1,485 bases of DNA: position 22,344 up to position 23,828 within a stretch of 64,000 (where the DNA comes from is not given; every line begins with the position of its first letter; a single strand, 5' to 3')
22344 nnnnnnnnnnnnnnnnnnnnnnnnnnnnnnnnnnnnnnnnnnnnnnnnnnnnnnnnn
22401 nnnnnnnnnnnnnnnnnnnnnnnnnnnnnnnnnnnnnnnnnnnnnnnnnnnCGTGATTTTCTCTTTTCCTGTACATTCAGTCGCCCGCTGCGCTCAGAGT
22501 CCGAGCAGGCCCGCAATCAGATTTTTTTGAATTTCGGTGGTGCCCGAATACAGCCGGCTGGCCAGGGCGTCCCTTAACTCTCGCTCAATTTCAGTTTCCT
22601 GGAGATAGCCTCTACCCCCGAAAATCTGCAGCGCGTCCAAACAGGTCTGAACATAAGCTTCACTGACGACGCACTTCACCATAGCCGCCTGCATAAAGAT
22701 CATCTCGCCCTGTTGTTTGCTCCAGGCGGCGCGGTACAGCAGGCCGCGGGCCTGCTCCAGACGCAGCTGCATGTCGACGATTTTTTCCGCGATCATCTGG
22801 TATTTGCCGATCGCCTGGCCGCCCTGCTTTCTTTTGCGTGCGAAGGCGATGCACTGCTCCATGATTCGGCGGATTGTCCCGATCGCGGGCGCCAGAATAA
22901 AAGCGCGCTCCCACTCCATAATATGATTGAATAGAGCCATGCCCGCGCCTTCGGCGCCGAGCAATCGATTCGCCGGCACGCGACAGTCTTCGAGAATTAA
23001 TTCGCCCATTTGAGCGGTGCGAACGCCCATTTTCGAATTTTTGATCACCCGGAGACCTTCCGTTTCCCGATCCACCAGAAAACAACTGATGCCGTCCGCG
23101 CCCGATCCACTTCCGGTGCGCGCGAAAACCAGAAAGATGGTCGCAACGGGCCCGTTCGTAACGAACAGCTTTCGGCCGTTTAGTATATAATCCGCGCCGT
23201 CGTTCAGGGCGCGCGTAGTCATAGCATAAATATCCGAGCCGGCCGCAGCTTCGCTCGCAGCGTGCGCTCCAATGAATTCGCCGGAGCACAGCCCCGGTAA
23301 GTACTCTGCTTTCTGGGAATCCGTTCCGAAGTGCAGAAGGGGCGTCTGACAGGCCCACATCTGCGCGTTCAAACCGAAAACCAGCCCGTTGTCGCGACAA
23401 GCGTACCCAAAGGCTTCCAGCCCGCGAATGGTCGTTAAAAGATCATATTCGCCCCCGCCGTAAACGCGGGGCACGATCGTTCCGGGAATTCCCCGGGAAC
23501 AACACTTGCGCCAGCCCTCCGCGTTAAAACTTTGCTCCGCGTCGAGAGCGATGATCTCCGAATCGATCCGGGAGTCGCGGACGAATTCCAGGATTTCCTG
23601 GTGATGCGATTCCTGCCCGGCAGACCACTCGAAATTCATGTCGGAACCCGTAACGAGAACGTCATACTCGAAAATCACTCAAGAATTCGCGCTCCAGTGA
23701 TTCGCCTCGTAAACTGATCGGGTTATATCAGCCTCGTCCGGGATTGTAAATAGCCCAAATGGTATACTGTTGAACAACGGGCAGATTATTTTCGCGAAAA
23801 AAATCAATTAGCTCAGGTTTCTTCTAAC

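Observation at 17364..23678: Pyrrole-2-carboxyl-type starter cassette: adenylase, carrier protein, ACAD-like oxidase and halogenase, plus a B12-radical-SAM enzyme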

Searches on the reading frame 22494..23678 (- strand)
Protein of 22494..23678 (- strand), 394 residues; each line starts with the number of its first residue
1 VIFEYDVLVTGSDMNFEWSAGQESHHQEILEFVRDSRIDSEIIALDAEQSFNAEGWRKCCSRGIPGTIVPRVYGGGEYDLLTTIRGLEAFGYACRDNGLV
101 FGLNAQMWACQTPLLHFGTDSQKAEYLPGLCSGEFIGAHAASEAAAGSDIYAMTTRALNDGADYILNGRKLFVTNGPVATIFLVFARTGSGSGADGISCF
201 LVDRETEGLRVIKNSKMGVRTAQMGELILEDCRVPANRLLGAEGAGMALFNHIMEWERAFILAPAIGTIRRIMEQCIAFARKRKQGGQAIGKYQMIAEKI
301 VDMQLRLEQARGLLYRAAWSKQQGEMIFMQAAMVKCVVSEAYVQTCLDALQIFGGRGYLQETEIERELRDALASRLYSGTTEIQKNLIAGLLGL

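Call 5: search_protein_families(library=pfam, proteins=[window:22494-23678:-], max_evalue=0.01)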
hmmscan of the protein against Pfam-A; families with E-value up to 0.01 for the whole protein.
window:22494-23678:- (394 aa): 5 families
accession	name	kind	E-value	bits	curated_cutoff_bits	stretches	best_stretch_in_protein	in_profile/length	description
PF00441.29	Acyl-CoA_dh_1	-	3.4e-37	128.3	22.4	1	244-389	1-146/150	Acyl-CoA dehydrogenase, C-terminal domain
PF02770.24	Acyl-CoA_dh_M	-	9.6e-24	83.8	33.3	1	139-232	2-97/97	Acyl-CoA dehydrogenase, middle domain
PF02771.21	Acyl-CoA_dh_N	-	1.9e-16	60.9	22.9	1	26-134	8-113/113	Acyl-CoA dehydrogenase, N-terminal domain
PF08028.16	Acyl-CoA_dh_2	-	1.4e-11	45.3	22.7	1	261-380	3-132/134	Acyl-CoA dehydrogenase, C-terminal domain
PF22924.1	ACOX_C_alpha1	-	0.0042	17.3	27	1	316-381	95-157/169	Acyl-CoA oxidase, C-alpha1 domain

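Call 6: search_protein_families(library=ncbifam, proteins=[window:22494-23678:-], max_evalue=0.01)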
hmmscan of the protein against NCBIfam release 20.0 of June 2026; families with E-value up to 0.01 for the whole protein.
window:22494-23678:- (394 aa): 21 families
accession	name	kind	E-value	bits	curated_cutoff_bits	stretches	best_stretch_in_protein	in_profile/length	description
NF053553.1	prodigi_MBC_PigA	equivalog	1.5e-116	389.6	500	1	14-394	1-381/381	prodigiosin MBC biosynthesis dehydrogenase PigA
NF045652.1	ProlPCPDhRedW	equivalog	2.5e-109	365.5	650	1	27-394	9-375/376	L-prolyl-[peptidyl-carrier protein] dehydrogenase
NF042972.1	AcrlCoAredClosAcrC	equivalog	1.3e-78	264.3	640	1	14-389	1-373/378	acryloyl-CoA reductase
NF043006.1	CyhCrbnylCoADH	equivalog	3.3e-63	214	650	1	37-389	22-372/380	cyclohexane-1-carbonyl-CoA dehydrogenase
NF045552.1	GlutCoADH_Des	equivalog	8.8e-61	206.2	470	1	14-389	1-376/387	glutaryl-CoA dehydrogenase Acd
NF058590.1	AcCoDHFadEBacil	equivalog_domain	1e-59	202.6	600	1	49-392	52-410/586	acyl-CoA dehydrogenase FadE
NF042439.1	SulpropCoADesulf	equivalog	9.1e-54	182.6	600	1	36-390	10-368/379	3-sulfinopropanoyl-CoA desulfinase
NF008997.0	PRK12341.1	equivalog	1.8e-53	182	537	1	14-384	1-368/382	acyl-CoA dehydrogenase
NF002885.1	PRK03354.1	equivalog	1.5e-43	149.3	540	1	14-384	1-365/378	crotonobetainyl-CoA dehydrogenase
TIGR03207.1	cyc_hxne_CoA_dh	equivalog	2.2e-37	128.7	575.35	1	68-389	50-368/372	cyclohexanecarboxyl-CoA dehydrogenase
NF052270.1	Staph_DH_FadE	equivalog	2.6e-33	115.3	600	1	114-389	117-390/400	acyl-CoA dehydrogenase FadE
TIGR03203.1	pimD_small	equivalog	1.3e-25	90.3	652.7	1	56-365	43-349/378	pimeloyl-CoA dehydrogenase small subunit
NF049984.1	Rv1679_FadE16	equivalog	3.2e-21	76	600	1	44-383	18-356/371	Rv1679 family acyl-CoA dehydrogenase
NF007000.1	PRK09463.1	subfamily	6.3e-21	74.4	600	1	49-358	72-398/726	acyl-CoA dehydrogenase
NF037942.1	ac_ACP_DH_MbtN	equivalog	7.2e-19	67.8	700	1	131-389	101-362/376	mycobactin biosynthesis acyl-ACP dehydrogenase MbtN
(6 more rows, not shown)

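Call 27: search_solved_structures(query=window:22494-23678:-, max_evalue=1e-30, show_alignments=1)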
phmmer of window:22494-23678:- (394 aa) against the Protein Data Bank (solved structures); distinct sequences matched with E-value up to 1e-30: 65 (the best 60 are shown).
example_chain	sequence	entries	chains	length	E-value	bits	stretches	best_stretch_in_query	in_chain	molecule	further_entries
4irn_A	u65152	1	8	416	6.3e-132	443.7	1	10-394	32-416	Prolyl-ACP dehydrogenase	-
6cxt_B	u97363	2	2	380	2e-81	277.5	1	14-394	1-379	Butyryl-CoA dehydrogenase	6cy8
5zw0_A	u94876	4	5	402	2.3e-80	274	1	15-394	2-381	L-prolyl-[peptidyl-carrier protein] dehydrogenase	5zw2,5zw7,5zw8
6af6_A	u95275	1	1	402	1.6e-79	271.2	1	15-394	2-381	L-prolyl-[peptidyl-carrier protein] dehydrogenase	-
5ol2_C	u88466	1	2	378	1.1e-66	228.9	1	38-392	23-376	Acyl-CoA dehydrogenase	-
4l1f_A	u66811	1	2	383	1.7e-64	221.8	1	58-386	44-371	Acyl-CoA dehydrogenase domain protein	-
5lnx_A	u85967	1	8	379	3.9e-64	220.6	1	47-390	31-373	Acyl-CoA dehydrogenase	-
1buc_A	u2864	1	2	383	4.1e-64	220.5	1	50-391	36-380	BUTYRYL-COA DEHYDROGENASE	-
9w60_A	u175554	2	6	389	3.9e-62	214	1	30-392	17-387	Butyryl CoA dehydrogenase apo protein | Butyryl CoA Dehydrogenase with FAD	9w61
4o5m_A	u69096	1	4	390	2.5e-60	208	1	24-389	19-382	Isovaleryl-CoA dehydrogenase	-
7y0a_A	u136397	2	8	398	7.5e-59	203.2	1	25-392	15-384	Short-chain specific acyl-CoA dehydrogenase, mitochondrial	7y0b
8sgs_A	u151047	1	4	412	8.4e-59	203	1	25-392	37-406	Short-chain specific acyl-CoA dehydrogenase, mitochondrial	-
3pfd_A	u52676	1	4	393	1.3e-58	202.4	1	31-388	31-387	Acyl-CoA dehydrogenase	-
2vig_A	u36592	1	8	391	5e-58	200.5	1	25-392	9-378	SHORT-CHAIN SPECIFIC ACYL-COA DEHYDROGENASE,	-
4u83_A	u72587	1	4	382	1e-57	199.4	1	31-389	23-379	Acyl-CoA dehydrogenase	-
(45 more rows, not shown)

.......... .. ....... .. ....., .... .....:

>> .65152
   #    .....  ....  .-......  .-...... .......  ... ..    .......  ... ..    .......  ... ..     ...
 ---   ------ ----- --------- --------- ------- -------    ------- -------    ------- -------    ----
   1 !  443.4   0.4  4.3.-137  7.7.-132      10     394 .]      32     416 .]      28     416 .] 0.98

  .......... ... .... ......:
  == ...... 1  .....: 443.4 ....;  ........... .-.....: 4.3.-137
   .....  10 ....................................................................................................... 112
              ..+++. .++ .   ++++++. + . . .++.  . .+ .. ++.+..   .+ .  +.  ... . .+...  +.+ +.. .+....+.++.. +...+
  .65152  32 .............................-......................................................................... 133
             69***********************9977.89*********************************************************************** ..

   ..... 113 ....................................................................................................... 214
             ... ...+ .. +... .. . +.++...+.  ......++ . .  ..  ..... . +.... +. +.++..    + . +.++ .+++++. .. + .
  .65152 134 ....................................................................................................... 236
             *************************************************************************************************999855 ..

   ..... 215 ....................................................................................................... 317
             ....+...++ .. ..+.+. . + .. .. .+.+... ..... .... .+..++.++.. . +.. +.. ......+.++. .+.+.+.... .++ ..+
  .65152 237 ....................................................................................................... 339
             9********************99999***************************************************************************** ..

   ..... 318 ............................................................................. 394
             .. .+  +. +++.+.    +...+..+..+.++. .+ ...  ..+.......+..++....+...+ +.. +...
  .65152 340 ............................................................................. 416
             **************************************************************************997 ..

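Call 40: search_solved_structures(query=window:22494-23678:-, max_evalue=1e-75, show_alignments=3)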
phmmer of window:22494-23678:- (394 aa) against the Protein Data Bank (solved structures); distinct sequences matched with E-value up to 1e-75: 4.
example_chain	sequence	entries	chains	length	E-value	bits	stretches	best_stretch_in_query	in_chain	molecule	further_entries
4irn_A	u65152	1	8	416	6.3e-132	443.7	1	10-394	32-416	Prolyl-ACP dehydrogenase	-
6cxt_B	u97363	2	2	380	2e-81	277.5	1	14-394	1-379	Butyryl-CoA dehydrogenase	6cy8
5zw0_A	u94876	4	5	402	2.3e-80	274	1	15-394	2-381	L-prolyl-[peptidyl-carrier protein] dehydrogenase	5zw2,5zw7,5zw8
6af6_A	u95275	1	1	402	1.6e-79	271.2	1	15-394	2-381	L-prolyl-[peptidyl-carrier protein] dehydrogenase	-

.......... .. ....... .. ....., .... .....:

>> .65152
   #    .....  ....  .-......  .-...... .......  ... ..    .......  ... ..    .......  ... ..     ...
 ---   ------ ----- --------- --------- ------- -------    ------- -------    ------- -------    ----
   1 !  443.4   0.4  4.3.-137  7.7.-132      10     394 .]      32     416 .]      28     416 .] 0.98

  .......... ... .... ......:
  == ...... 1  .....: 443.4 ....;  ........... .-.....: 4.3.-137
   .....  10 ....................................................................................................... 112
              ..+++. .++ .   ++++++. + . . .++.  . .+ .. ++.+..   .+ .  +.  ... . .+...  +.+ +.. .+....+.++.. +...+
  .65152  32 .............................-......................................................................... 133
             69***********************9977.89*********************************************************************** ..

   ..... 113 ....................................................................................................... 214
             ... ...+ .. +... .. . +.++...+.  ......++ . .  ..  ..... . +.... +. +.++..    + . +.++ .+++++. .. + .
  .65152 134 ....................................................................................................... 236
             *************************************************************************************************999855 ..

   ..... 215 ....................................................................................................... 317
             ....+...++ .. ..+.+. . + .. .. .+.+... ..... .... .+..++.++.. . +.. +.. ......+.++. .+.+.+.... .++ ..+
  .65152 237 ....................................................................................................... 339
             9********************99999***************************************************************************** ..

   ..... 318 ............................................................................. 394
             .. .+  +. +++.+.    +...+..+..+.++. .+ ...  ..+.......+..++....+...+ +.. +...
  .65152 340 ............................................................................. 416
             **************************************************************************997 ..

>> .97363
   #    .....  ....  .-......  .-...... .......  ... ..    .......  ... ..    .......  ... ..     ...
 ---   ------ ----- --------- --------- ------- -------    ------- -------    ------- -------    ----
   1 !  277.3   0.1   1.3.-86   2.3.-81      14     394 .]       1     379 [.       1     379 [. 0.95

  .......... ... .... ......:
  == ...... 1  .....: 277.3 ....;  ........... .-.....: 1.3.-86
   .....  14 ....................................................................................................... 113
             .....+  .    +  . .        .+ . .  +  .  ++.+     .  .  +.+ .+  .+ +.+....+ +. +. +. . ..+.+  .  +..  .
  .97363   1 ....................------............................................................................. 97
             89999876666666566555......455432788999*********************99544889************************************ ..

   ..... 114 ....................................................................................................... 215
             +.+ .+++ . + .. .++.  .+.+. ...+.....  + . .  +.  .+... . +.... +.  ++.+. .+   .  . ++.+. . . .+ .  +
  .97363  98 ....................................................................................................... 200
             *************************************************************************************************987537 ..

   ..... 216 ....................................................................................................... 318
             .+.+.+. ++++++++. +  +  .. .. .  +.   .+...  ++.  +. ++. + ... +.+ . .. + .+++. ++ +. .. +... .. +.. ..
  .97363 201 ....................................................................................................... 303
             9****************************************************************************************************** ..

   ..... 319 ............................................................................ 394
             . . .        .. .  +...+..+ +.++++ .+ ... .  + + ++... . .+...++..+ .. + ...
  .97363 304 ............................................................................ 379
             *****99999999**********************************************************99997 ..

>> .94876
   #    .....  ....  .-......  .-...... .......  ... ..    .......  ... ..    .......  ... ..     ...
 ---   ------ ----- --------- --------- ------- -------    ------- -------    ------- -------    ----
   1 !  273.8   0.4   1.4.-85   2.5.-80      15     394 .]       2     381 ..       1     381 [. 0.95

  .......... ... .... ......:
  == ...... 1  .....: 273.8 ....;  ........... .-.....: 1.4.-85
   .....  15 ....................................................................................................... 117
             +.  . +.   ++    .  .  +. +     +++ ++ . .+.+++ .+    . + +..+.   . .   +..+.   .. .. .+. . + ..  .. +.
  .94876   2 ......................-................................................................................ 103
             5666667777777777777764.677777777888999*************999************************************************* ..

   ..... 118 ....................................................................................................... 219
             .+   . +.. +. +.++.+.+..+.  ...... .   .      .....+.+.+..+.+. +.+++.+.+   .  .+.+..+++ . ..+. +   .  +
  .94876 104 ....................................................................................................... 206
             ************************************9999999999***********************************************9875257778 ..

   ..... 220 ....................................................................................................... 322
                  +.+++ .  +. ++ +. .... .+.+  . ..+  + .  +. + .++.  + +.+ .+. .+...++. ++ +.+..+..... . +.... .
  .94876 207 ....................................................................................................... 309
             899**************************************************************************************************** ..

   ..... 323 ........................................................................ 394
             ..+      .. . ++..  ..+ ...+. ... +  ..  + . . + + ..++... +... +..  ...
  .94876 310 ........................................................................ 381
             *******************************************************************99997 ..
